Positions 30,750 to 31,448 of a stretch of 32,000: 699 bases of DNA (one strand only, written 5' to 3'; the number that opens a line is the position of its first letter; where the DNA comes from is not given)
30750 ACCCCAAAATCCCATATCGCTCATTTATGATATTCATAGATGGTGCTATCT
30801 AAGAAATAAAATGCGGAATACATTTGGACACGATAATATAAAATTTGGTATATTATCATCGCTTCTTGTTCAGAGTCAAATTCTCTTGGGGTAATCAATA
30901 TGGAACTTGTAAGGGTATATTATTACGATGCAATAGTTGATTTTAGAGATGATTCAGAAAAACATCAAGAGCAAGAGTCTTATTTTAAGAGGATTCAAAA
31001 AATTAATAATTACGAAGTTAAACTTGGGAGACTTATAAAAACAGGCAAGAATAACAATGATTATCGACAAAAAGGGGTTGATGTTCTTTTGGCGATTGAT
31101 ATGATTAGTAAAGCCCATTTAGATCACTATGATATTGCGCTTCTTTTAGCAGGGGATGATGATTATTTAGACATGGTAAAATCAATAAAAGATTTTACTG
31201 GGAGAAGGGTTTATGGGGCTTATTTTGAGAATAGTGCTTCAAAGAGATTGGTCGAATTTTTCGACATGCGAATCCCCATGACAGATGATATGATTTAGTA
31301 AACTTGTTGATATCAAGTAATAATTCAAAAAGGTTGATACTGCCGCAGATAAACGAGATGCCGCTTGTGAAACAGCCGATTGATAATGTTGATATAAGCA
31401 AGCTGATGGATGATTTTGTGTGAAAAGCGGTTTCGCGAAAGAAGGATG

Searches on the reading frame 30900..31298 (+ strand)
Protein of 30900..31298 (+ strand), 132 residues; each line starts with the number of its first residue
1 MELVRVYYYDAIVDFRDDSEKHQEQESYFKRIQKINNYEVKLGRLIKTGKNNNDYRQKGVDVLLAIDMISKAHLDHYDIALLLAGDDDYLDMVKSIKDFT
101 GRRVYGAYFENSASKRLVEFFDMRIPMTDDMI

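Call 10: search_protein_families(library=pfam, proteins=[window:30900-31298:+], max_evalue=0.01)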
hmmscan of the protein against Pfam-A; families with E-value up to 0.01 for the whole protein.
window:30900-31298:+ (132 aa): 1 family
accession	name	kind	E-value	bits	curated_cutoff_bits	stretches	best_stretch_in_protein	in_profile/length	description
PF01936.24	NYN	-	7.8e-13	49.6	24.2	1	3-122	34-139/145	NYN domain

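Call 77: search_protein_families(library=ncbifam, proteins=[window:30900-31298:+], max_evalue=0.01)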
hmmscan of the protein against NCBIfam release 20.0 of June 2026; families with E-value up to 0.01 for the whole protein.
window:30900-31298:+ (132 aa): 0 families

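Call 114: search_protein_families(library=padloc, proteins=[window:30900-31298:+], max_evalue=0.001)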
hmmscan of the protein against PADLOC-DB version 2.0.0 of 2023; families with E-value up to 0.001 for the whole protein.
window:30900-31298:+ (132 aa): 2 families
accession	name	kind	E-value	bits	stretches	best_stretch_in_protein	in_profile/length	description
PDLC04163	HEC-09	-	9.3e-14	49.6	1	2-122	43-169/203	-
PDLC01154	NYN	-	0.00022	18.7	1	23-97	198-266/310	"LabA-like protein, NYN family nuclease"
